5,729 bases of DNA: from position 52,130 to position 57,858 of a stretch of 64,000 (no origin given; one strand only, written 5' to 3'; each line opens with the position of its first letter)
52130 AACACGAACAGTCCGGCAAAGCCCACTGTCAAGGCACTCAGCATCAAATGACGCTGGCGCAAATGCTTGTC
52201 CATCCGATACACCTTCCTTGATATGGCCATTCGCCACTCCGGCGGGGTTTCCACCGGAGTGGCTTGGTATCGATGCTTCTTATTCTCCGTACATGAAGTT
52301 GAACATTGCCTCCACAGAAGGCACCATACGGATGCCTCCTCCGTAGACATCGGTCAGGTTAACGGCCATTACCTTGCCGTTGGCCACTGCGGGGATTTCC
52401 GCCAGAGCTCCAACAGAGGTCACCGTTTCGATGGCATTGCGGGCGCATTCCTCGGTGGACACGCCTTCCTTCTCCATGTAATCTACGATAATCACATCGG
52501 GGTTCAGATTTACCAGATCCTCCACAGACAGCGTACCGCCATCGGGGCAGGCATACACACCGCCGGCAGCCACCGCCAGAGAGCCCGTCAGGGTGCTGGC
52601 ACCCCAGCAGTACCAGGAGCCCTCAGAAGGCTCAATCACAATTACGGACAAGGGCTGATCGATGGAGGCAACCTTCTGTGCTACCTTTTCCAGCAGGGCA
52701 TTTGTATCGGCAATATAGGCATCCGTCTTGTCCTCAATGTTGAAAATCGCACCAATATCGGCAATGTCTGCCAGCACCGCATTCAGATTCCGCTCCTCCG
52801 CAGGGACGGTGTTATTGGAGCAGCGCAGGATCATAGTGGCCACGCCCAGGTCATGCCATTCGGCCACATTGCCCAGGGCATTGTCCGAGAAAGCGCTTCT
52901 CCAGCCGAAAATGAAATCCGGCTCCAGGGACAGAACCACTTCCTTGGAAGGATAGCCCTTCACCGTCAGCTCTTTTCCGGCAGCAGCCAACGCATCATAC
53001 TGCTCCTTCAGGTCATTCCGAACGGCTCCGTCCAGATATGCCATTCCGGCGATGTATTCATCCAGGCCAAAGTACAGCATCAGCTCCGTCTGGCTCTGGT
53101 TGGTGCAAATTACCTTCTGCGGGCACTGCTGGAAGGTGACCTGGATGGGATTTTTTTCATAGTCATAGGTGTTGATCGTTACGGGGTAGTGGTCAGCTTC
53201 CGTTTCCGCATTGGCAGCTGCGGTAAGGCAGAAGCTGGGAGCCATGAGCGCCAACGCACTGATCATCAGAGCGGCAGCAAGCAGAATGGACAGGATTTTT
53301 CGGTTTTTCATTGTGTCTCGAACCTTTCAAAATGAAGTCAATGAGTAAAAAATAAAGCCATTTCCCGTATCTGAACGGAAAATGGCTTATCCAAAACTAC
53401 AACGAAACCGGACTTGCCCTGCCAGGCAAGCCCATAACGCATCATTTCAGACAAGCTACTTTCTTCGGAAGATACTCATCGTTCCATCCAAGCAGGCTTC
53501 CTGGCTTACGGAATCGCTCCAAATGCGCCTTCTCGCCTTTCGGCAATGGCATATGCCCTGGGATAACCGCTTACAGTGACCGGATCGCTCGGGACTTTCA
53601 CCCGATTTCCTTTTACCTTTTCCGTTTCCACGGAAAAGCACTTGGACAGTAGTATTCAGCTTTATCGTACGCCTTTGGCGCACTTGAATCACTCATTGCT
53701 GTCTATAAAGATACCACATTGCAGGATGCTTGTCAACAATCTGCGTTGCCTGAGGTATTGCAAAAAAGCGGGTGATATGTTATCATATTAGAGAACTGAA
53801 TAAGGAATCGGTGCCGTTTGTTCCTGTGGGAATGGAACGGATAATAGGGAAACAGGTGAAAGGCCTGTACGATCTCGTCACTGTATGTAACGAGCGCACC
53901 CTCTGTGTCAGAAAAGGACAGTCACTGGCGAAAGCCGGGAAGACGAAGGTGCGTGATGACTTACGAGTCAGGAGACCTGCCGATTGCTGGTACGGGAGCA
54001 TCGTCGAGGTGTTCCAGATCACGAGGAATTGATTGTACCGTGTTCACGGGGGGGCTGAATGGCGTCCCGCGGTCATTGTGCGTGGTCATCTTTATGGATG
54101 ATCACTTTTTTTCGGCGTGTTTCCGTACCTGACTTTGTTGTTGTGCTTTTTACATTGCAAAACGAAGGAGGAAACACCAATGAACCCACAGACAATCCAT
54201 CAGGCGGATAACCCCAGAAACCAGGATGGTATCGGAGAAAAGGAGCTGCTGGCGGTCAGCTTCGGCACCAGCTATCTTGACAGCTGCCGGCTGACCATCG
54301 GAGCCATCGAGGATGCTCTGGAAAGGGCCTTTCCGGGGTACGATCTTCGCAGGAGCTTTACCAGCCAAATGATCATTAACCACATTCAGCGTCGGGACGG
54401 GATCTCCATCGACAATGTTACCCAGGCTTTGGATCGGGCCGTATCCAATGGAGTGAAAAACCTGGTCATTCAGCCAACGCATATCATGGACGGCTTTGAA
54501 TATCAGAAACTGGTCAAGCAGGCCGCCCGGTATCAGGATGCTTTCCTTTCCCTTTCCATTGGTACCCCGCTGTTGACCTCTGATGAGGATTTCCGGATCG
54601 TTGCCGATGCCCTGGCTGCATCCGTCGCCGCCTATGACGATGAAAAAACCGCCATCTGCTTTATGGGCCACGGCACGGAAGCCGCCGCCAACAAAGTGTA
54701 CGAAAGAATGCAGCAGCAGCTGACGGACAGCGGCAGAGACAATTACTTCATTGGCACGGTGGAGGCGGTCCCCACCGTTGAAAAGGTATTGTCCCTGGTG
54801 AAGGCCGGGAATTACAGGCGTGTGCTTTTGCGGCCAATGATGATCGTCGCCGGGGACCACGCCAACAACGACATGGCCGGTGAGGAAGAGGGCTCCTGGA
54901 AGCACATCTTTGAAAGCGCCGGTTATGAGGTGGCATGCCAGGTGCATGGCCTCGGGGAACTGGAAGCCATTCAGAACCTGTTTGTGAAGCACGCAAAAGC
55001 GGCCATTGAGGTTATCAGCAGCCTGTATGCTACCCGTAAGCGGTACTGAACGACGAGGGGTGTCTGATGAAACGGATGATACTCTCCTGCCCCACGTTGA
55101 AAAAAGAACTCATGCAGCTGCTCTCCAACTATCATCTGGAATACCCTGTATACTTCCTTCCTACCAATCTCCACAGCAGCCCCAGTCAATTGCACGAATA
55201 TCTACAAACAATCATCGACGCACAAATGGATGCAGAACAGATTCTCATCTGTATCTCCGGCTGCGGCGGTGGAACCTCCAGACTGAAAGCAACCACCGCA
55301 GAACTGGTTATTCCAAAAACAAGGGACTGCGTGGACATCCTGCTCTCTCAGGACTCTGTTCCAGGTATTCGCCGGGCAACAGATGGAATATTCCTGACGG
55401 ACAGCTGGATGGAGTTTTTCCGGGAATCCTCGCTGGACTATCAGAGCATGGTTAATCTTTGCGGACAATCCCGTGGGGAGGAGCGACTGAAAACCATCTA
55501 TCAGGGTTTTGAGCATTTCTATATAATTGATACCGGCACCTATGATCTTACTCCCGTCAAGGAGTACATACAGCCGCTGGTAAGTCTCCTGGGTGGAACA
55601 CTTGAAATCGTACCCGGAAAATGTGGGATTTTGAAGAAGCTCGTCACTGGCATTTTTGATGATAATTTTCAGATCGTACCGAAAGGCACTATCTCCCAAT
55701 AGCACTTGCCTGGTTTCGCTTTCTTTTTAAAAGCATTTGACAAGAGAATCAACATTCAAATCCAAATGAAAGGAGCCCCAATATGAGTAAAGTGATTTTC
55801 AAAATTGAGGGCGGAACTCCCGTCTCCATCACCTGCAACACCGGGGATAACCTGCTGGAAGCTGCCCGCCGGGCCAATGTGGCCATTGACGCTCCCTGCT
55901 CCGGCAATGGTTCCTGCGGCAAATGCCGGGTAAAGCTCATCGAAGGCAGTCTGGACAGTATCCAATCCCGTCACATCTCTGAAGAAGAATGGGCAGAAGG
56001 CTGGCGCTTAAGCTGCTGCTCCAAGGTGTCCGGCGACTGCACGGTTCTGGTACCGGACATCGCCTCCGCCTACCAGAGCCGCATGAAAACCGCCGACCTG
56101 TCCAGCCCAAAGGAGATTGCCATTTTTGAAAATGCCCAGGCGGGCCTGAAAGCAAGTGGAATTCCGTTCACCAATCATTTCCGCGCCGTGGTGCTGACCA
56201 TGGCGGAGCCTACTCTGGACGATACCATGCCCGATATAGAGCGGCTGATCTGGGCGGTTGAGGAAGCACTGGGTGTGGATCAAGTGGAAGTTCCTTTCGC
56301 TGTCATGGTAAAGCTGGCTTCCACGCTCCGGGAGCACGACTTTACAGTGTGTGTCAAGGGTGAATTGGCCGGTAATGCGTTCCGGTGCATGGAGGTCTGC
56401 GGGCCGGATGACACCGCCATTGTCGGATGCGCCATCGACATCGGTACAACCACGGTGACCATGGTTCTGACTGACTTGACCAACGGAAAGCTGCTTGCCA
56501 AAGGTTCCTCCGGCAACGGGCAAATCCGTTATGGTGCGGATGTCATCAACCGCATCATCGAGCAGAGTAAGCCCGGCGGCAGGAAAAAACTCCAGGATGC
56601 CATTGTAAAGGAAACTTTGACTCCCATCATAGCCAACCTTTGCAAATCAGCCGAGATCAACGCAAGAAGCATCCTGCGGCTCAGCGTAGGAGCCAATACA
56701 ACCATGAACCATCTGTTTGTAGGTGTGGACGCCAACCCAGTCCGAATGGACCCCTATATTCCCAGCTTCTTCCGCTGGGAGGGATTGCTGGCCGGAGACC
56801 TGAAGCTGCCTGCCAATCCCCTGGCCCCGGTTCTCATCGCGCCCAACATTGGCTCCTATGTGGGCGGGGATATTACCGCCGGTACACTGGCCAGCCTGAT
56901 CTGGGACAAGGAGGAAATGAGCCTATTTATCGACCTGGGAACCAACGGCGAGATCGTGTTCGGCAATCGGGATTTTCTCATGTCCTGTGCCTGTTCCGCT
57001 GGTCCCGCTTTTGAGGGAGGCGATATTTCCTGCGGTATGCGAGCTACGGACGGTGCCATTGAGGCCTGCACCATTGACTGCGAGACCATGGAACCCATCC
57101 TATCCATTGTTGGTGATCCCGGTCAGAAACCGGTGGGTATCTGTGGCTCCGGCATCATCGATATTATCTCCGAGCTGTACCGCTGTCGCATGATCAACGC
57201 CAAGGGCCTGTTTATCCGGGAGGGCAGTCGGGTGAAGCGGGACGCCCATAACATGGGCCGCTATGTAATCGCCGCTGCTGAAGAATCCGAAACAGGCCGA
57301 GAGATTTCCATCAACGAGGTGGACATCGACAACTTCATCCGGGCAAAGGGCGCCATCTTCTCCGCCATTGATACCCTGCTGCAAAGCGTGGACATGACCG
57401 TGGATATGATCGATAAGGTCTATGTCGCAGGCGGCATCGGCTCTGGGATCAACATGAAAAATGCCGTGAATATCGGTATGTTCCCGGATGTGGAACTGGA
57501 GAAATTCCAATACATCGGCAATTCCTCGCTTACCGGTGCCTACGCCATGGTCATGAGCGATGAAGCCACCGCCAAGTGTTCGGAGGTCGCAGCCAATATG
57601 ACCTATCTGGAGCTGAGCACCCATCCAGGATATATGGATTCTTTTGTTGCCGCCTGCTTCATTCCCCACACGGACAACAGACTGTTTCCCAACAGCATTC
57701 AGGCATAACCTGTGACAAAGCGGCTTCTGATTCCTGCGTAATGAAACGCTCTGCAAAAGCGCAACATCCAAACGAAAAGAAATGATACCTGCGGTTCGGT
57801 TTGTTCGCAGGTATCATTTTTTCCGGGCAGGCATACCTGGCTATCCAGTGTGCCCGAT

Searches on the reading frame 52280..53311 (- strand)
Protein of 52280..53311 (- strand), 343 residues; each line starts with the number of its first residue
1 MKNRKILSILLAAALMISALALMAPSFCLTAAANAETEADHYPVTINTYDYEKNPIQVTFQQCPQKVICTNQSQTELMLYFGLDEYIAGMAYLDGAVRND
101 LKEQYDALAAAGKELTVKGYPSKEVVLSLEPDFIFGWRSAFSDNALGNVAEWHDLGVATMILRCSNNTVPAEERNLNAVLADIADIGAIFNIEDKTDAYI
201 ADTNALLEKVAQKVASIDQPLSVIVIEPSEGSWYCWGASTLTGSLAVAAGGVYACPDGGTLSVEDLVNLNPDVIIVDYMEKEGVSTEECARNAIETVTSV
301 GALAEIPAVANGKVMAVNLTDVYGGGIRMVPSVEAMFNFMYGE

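Call 7: search_protein_families(library=ncbifam, proteins=[window:52280-53311:-])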
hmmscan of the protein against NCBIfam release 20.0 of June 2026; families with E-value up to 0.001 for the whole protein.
window:52280-53311:- (343 aa): 5 families
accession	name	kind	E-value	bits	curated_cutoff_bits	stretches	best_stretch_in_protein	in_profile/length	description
TIGR03868.1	F420-O_ABCperi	hypoth_equivalog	4.2e-28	98.4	392.4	1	56-335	9-279/287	putative F420-0 ABC transporter substrate-binding protein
NF052484.1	sider_BP_EitA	equivalog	2.9e-20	72.6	640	1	27-318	4-301/328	siderophore ABC transporter substrate-binding protein EitA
TIGR04281.1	peripla_PGF_1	equivalog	1.3e-09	37.7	325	1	57-338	14-262/330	PGF-CTERM-anchored ABC transporter substrate-binding protein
NF008200.0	PRK10957.1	equivalog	4.5e-06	25.8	205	1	10-319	11-307/330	Fe2+-enterobactin ABC transporter substrate-binding protein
TIGR03659.1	IsdE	equivalog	0.00016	21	298.65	1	61-276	35-230/292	heme ABC transporter substrate-binding protein IsdE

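Call 81: search_protein_families(library=pfam, proteins=[window:52280-53311:-])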
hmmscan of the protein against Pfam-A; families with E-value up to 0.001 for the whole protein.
window:52280-53311:- (343 aa): 1 family
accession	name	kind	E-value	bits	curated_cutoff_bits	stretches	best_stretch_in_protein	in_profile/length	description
PF01497.23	Peripla_BP_2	-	9.1e-15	55.1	27.5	1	67-315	1-229/235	Periplasmic binding protein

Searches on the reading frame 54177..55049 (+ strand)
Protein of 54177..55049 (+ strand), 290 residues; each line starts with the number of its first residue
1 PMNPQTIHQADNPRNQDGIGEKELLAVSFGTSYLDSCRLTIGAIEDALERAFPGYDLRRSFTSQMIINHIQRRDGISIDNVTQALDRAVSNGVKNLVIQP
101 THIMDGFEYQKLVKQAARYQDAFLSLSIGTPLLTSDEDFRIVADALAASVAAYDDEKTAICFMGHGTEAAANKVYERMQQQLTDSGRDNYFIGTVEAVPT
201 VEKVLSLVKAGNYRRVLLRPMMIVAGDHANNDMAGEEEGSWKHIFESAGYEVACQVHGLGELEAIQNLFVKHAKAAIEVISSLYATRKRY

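Call 6: search_protein_families(library=pfam, proteins=[window:54177-55049:+])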
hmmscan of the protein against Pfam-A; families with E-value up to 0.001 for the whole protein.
window:54177-55049:+ (290 aa): 2 families
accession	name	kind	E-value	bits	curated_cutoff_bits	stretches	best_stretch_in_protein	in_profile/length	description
PF06180.16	CbiK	-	1.8e-80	270.5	26.2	1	22-278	1-262/262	Cobalt chelatase (CbiK)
PF01903.22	CbiX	-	4.9e-07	30.4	22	0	165-235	1-74/106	CbiX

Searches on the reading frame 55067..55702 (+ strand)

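Call 6: search_protein_families(library=pfam, proteins=[window:55067-55702:+])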
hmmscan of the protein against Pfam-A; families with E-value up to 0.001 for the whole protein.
window:55067-55702:+ (211 aa): 1 family
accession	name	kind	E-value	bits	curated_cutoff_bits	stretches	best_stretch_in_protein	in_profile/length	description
PF07796.16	DUF1638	-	5.3e-29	101.6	27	1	30-193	1-161/161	Protein of unknown function (DUF1638)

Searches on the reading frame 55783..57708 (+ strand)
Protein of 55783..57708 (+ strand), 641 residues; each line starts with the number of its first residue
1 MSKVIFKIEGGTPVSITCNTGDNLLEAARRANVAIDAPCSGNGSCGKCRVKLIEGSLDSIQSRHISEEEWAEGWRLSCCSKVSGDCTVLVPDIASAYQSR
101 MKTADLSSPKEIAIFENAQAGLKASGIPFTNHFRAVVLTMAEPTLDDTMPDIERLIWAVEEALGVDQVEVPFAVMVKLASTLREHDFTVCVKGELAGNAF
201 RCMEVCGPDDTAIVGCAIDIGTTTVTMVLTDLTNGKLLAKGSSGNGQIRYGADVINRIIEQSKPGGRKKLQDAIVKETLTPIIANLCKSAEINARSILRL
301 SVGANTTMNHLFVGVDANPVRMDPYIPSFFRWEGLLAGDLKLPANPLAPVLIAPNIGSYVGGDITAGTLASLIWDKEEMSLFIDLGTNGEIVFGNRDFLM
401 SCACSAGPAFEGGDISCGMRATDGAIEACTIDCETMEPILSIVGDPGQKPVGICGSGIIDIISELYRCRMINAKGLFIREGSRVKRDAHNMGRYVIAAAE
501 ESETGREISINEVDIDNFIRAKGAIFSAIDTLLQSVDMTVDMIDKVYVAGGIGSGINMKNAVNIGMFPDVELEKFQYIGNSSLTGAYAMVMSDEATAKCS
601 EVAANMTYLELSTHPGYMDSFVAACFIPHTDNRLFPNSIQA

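Call 6: search_protein_families(library=pfam, proteins=[window:55783-57708:+])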
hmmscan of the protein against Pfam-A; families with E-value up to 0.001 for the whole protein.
window:55783-57708:+ (641 aa): 4 families
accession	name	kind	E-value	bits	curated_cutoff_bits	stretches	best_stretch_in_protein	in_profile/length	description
PF14574.11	RACo_C_ter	-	5.4e-100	334.2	27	1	378-637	1-259/261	C-terminal domain of RACo the ASKHA domain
PF17651.6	Raco_middle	-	1.9e-47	161.4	26.8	1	215-371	2-158/163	RACo middle region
PF00111.32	Fer2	-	1.3e-13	51.1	21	1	11-82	5-76/77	2Fe-2S iron-sulfur cluster binding domain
PF17650.6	RACo_linker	-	4e-12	46.2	26.2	1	125-191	4-67/86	RACo linker region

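Call 7: search_protein_families(library=ncbifam, proteins=[window:55783-57708:+])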
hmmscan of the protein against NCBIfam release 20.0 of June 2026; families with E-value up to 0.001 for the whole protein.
window:55783-57708:+ (641 aa): 14 families
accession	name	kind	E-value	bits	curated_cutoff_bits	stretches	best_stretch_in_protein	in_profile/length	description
NF040756.1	corr_regen_AcsV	exception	3.4e-277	921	800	1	3-636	1-632/632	corrinoid activation/regeneration protein AcsV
TIGR04270.1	Rama_corrin_act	subfamily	3.2e-24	85.2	500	1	342-607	131-394/534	methylamine methyltransferase corrinoid protein reductive activase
TIGR01941.1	nqrF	equivalog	2.5e-14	53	295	1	4-92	32-122/405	NADH:ubiquinone reductase (Na(+)-transporting) subunit F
NF058606.1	GlBtMonoRdsGbcB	equivalog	3.6e-11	42.6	500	1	14-88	287-360/362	glycine betaine monooxygenase reductase subunit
NF004317.0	PRK05713.1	equivalog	3.6e-10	39.6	338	1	16-92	11-86/312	iron-sulfur-binding ferredoxin reductase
NF040810.1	BenC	equivalog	4.9e-10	39.1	430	1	3-102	2-103/333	benzoate 1,2-dioxygenase electron transfer component BenC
NF007964.0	PRK10684.1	equivalog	1.2e-07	31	383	1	16-88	261-332/333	NADH oxidoreductase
TIGR02008.1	fdx_plant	subfamily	7e-07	28.9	81.15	1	3-88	4-88/97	ferredoxin [2Fe-2S]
TIGR02007.1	fdx_isc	equivalog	2e-06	27.9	132.1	1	15-92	17-94/110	ISC system 2Fe-2S type ferredoxin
NF041393.1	Frdxn_Halo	equivalog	7.1e-06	25.9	150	1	16-91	40-115/128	ferredoxin Fer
TIGR02160.1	PA_CoA_Oxy5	hypoth_equivalog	1.2e-05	24.4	420.8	1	3-86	264-346/352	1,2-phenylacetyl-CoA epoxidase subunit PaaE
NF045803.1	MethMoxFADbindMmoC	equivalog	1.4e-05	24.1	500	1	6-91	6-92/343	aromatic/alkene monooxygenase hydroxylase FAD-binding subunit MmoC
NF007985.1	PRK10713.1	equivalog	0.00014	21.4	75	1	16-86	10-77/81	class I ribonucleotide reductase maintenance protein YfaE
NF008822.0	PRK11872.1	equivalog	0.00084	18.4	402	0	3-97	4-98/341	anthranilate 1,2-dioxygenase electron transfer component AntC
